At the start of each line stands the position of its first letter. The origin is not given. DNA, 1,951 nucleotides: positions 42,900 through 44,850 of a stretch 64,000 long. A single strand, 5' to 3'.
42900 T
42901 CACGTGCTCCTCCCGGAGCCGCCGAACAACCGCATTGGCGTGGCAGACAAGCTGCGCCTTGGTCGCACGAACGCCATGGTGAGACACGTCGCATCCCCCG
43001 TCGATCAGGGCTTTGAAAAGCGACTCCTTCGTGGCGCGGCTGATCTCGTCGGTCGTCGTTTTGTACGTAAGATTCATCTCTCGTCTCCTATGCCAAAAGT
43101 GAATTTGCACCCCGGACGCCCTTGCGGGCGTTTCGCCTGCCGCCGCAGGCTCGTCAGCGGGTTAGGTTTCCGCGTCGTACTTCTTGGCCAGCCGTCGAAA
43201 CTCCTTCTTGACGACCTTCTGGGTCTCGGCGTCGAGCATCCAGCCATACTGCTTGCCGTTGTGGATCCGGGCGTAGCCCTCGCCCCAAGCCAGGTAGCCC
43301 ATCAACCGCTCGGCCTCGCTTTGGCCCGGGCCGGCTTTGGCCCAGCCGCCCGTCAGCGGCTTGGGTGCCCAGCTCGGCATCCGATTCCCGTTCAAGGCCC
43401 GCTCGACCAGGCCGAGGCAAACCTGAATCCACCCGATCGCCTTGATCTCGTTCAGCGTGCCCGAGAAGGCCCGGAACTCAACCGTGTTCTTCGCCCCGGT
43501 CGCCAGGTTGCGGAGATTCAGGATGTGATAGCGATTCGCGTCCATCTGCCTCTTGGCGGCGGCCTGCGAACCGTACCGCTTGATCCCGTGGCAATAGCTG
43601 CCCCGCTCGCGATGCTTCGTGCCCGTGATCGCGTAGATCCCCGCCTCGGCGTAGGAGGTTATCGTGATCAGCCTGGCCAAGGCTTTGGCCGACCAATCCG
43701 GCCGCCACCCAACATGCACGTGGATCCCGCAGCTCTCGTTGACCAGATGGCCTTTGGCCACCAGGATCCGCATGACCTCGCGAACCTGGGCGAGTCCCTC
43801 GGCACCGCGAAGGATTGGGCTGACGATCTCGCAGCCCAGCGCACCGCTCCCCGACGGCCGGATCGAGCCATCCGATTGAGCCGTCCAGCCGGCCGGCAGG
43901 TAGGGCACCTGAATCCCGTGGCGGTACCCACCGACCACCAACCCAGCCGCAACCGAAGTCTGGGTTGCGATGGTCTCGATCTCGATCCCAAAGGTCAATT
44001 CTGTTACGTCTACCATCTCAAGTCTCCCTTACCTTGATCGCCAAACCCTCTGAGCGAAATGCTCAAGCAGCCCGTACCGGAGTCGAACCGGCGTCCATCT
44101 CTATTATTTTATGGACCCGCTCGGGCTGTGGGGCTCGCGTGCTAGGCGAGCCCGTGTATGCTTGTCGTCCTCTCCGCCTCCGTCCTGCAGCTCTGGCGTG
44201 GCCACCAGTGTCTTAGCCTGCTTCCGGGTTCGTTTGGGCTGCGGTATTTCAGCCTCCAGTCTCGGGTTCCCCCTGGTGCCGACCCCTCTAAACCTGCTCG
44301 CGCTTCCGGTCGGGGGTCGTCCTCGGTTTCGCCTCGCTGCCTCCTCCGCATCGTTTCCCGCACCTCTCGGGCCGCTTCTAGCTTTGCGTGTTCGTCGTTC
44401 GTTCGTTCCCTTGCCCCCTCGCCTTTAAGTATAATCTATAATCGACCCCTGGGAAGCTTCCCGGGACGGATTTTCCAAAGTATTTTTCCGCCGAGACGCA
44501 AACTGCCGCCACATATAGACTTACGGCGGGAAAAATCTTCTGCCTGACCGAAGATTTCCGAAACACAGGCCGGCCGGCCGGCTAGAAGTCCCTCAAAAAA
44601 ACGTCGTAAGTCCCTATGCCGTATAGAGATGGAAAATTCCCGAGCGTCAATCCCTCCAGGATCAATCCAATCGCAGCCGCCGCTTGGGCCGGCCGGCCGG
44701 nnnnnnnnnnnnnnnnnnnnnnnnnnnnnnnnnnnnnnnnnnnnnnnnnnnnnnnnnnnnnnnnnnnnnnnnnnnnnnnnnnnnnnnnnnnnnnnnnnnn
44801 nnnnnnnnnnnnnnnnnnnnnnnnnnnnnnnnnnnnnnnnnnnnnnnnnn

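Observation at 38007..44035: AAA+ ATPase, GATase-II and amidoligase share a 19-nt start-associated leader and sit with DUF2997/DUF1257/DUF3150-like genes: an uncharacterised enzymatic cassette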

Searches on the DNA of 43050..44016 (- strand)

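Call 9: search_rna_families(source=window, start=43050, end=43250, threshold=evalue, max_evalue=10, show_alignments=4)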
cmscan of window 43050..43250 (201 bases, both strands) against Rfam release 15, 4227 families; matches with E-value up to 10: 3.
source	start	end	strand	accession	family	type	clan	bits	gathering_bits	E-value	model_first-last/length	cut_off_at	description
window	43109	43163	-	RF00163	Hammerhead_1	Gene; ribozyme;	CL00010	28.3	34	2.7e-05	1-45/45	no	Hammerhead ribozyme (type I)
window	43111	43161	-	RF03152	RAGATH-1-hammerhead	Gene; ribozyme;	-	16.2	56.3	2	27-76/77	no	RAGATH-1 hammerhead ribozyme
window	43123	43151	-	RF01074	RF_site1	Cis-reg; frameshift_element;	-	12.5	40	6.7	12-40/40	no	Putative RNA-dependent RNA polymerase ribosomal frameshift site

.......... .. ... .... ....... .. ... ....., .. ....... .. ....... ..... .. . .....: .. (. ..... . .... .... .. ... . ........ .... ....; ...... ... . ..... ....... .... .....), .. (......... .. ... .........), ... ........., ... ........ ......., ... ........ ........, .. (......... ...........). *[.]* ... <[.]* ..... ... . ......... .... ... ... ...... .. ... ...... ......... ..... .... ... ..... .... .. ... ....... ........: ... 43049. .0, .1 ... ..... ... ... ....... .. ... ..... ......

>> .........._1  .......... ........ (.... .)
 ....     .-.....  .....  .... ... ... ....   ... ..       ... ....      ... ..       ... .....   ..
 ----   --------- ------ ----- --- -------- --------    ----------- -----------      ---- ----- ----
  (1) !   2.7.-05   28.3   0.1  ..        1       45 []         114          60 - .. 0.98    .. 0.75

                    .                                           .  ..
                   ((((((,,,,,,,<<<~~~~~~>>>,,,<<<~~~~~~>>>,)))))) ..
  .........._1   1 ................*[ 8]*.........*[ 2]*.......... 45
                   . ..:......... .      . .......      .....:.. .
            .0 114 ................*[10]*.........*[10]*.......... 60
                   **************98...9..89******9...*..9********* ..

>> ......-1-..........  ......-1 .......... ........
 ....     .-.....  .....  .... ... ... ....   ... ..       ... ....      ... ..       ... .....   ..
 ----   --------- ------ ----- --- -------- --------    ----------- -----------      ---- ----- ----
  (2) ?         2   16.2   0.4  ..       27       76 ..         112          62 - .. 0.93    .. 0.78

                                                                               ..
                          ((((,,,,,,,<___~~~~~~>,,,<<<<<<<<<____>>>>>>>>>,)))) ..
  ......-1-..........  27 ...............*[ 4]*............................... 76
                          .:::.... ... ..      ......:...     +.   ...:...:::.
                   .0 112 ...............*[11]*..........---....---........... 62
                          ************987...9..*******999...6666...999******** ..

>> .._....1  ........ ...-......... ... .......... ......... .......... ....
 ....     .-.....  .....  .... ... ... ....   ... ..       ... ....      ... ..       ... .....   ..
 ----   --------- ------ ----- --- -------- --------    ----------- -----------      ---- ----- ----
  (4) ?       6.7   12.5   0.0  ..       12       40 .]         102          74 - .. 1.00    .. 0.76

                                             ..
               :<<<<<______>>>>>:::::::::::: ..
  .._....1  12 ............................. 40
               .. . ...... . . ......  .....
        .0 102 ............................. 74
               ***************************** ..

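Call 26: search_rna_families(sources=[L001, L002, L003, L004, L005, L006, L007, L008, L009, L010], threshold=gathering)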
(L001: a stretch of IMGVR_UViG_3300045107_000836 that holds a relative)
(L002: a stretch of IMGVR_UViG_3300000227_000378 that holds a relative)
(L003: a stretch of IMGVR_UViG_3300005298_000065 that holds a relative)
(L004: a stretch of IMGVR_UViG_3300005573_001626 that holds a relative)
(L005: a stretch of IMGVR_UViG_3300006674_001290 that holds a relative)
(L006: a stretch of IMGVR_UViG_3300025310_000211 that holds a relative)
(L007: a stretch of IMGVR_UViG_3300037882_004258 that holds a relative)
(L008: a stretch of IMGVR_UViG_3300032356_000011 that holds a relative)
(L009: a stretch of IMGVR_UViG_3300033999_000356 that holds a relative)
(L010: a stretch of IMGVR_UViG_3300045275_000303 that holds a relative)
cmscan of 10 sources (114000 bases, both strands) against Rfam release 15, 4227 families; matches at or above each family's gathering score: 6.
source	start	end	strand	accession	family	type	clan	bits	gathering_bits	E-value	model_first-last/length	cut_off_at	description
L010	6904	6968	+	RF02276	Hammerhead_II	Gene; ribozyme;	CL00010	58.4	37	3.1e-09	1-66/66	no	Hammerhead ribozyme (type II)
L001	8642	8708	+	RF02276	Hammerhead_II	Gene; ribozyme;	CL00010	45.9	37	5.9e-06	1-66/66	no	Hammerhead ribozyme (type II)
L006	8469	8537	+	RF02276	Hammerhead_II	Gene; ribozyme;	CL00010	45.7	37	6.5e-06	1-66/66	no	Hammerhead ribozyme (type II)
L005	8853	8923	+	RF02276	Hammerhead_II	Gene; ribozyme;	CL00010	44.1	37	1.8e-05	1-66/66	no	Hammerhead ribozyme (type II)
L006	8210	8278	+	RF02276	Hammerhead_II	Gene; ribozyme;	CL00010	42.3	37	5.1e-05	1-66/66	no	Hammerhead ribozyme (type II)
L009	8853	8923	+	RF02276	Hammerhead_II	Gene; ribozyme;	CL00010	38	37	0.00067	1-66/66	no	Hammerhead ribozyme (type II)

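Call 53: search_rna_families(sources=[L011, L012, L013, L014, L015, L016, L018, L020, L021, L022], threshold=gathering)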
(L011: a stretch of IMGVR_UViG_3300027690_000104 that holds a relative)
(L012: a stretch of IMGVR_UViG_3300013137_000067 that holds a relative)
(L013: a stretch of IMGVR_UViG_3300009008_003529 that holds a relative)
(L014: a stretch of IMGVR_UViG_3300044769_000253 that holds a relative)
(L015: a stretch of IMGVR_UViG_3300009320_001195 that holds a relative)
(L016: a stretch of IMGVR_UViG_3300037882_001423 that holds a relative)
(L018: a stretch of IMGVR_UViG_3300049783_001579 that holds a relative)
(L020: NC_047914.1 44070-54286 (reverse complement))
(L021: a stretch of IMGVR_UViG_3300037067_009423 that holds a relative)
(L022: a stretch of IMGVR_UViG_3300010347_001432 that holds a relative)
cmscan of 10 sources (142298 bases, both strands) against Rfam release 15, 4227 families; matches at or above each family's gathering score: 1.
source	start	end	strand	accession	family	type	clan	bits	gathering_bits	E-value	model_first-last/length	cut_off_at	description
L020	7361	7581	-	RF03077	RT-2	Gene; sRNA;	-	175.1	40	8.6e-42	1-222/222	no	RT-2 RNA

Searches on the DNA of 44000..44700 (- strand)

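Call 10: search_rna_families(source=window, start=44000, end=44700, threshold=evalue, max_evalue=10, show_alignments=4)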
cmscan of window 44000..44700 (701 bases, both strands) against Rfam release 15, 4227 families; matches with E-value up to 10: 2.
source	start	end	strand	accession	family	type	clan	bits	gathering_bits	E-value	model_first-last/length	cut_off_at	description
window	44068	44128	-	RF01852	tRNA-Sec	Gene; tRNA;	CL00001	18.9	47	0.56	1-91/91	no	Selenocysteine transfer RNA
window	44144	44227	+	RF02042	HOTTIP_3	Gene; lncRNA;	-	5.5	50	8.8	1-353/353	no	HOXA transcript at the distal tip, conserved region 3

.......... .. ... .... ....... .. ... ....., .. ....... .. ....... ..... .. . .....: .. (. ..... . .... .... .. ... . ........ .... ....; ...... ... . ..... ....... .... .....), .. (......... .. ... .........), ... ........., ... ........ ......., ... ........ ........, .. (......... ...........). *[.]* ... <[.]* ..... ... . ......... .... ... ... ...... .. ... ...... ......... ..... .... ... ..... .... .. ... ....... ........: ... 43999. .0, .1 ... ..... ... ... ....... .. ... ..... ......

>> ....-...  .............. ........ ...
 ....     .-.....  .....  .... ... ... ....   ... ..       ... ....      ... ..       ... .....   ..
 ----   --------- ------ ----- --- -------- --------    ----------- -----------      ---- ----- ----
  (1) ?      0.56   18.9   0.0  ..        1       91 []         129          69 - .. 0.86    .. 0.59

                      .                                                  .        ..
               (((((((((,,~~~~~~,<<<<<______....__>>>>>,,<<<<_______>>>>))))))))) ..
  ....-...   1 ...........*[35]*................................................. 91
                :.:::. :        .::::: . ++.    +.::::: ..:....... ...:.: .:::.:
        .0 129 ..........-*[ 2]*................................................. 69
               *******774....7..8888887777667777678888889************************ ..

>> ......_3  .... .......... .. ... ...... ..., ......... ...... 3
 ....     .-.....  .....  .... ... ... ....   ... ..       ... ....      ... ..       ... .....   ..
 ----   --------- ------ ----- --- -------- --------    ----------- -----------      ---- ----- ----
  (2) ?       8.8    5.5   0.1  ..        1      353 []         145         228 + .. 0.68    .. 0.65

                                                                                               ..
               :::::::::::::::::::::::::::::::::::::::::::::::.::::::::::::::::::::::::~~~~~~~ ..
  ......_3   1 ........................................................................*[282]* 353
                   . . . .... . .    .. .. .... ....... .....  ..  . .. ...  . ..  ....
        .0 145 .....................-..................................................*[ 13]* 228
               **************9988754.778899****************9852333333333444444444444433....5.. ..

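Call 97: build_rna_model(alignment_id=A4, structure=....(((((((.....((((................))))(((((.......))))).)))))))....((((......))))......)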
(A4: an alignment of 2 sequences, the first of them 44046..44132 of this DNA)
Model R2 built from alignment A4 (2 sequences, 89 columns); structure: as given.
model positions 89; base pairs 20; branch points 2; effective number of sequences 1.11; information 0.641 bits per position. Calibrated on 0.2 Mb of random sequence (short: E-values are rough).
structure used (alignment columns):
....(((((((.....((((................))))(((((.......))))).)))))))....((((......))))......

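Call 98: search_with_rna_model(model_id=R2, sources=[window, L001, L002, L003, L004, L005, L006, L007, L008, L009, L010, L011, L012, L013, L014, L015, L016, L017, L018, L020, L021, L022, L025, L027, L029, L031, L032, L033, L034, L035, L036, L037, L038, L039, L040, L041, L044, L048, L049, L052, L055, L056, L057, L059, L060, L061, L062, L063, L064, L065, L068, L069, L071, L072, L076, L081, L082, L084, L085, L090, L099, L103, L105], max_evalue=1)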
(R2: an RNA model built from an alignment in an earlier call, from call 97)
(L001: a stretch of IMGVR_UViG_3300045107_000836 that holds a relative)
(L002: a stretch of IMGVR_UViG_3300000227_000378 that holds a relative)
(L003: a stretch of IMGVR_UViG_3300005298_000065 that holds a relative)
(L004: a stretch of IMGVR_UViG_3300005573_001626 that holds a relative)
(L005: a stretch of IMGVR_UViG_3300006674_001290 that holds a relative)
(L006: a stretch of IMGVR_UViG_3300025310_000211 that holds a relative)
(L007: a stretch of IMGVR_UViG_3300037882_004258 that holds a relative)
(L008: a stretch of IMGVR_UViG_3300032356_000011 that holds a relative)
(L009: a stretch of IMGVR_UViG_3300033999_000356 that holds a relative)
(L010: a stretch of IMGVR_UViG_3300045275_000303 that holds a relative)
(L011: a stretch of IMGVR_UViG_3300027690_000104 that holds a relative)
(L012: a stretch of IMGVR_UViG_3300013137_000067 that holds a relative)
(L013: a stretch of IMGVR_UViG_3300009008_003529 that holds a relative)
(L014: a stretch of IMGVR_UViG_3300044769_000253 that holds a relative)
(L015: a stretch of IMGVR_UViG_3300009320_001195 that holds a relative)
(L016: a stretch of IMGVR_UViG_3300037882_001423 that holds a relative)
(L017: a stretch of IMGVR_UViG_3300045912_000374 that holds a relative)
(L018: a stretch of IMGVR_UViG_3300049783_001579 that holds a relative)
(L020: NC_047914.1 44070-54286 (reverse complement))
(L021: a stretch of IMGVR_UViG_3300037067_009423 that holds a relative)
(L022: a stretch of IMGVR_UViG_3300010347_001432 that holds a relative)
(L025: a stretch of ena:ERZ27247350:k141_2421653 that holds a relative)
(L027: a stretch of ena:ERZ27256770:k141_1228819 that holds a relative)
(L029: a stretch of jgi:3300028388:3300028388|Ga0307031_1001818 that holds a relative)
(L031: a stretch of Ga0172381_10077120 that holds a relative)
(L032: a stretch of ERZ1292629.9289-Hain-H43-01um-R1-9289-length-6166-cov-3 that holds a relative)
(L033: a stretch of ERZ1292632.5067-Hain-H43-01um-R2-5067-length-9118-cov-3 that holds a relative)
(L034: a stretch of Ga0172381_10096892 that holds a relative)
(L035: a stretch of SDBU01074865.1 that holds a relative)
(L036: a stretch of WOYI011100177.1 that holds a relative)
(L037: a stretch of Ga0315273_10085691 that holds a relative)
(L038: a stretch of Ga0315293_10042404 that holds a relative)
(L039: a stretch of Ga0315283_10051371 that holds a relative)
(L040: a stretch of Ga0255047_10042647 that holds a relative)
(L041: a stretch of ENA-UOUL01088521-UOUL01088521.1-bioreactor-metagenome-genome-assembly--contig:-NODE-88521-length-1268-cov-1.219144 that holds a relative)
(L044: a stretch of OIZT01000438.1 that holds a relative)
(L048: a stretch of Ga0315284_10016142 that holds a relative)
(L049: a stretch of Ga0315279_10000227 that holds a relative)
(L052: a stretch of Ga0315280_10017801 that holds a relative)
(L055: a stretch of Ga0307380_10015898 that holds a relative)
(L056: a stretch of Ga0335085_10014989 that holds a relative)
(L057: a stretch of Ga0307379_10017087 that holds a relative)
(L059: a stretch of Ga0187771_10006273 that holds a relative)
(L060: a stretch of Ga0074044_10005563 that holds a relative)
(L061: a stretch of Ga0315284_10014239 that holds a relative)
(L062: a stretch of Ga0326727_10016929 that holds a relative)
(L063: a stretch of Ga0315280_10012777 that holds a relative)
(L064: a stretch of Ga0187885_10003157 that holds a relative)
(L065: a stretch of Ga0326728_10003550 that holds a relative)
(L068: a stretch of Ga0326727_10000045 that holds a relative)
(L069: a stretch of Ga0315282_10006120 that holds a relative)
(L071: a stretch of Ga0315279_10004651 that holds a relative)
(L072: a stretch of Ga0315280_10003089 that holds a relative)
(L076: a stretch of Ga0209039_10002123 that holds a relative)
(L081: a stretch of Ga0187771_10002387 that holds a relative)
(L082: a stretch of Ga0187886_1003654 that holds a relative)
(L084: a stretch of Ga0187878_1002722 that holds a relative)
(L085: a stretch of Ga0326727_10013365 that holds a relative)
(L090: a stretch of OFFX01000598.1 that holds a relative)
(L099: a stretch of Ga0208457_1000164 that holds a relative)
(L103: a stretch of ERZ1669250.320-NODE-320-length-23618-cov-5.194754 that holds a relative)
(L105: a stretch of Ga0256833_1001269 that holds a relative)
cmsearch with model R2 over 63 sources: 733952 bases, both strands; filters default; matches with E-value up to 1: 8.
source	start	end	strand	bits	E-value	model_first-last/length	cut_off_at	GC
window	44046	44132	-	105.5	4.3e-23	1-89/89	no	0.59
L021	6685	6768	+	98.2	2.7e-21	1-89/89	no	0.57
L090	10158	10253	-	22.3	0.014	1-89/89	no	0.58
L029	3037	3108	+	22.1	0.016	1-89/89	no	0.72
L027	4528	4586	+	21.6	0.021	1-89/89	no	0.73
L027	532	593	+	18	0.16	1-89/89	no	0.69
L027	4183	4238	+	17.3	0.24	1-89/89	no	0.71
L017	11033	11125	+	16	0.51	1-89/89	no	0.52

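Call 99: search_with_rna_model(model_id=R2, sources=[L027, L029, L090], max_evalue=1, show_alignments=6)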
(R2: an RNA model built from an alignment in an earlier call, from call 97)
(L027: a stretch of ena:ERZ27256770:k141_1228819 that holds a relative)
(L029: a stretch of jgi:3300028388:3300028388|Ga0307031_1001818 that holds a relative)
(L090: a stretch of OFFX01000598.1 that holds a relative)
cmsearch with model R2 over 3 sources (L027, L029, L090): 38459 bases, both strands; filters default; matches with E-value up to 1: 7.
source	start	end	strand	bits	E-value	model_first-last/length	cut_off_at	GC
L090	10158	10253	-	22.3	0.00075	1-89/89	no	0.58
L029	3037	3108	+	22.1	0.00082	1-89/89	no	0.72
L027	4528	4586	+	21.6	0.0011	1-89/89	no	0.73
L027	532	593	+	18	0.0083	1-89/89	no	0.69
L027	4183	4238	+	17.3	0.013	1-89/89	no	0.71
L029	4612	4678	+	12.8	0.17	1-89/89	no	0.63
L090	12589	12687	+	11.1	0.42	1-89/89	no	0.54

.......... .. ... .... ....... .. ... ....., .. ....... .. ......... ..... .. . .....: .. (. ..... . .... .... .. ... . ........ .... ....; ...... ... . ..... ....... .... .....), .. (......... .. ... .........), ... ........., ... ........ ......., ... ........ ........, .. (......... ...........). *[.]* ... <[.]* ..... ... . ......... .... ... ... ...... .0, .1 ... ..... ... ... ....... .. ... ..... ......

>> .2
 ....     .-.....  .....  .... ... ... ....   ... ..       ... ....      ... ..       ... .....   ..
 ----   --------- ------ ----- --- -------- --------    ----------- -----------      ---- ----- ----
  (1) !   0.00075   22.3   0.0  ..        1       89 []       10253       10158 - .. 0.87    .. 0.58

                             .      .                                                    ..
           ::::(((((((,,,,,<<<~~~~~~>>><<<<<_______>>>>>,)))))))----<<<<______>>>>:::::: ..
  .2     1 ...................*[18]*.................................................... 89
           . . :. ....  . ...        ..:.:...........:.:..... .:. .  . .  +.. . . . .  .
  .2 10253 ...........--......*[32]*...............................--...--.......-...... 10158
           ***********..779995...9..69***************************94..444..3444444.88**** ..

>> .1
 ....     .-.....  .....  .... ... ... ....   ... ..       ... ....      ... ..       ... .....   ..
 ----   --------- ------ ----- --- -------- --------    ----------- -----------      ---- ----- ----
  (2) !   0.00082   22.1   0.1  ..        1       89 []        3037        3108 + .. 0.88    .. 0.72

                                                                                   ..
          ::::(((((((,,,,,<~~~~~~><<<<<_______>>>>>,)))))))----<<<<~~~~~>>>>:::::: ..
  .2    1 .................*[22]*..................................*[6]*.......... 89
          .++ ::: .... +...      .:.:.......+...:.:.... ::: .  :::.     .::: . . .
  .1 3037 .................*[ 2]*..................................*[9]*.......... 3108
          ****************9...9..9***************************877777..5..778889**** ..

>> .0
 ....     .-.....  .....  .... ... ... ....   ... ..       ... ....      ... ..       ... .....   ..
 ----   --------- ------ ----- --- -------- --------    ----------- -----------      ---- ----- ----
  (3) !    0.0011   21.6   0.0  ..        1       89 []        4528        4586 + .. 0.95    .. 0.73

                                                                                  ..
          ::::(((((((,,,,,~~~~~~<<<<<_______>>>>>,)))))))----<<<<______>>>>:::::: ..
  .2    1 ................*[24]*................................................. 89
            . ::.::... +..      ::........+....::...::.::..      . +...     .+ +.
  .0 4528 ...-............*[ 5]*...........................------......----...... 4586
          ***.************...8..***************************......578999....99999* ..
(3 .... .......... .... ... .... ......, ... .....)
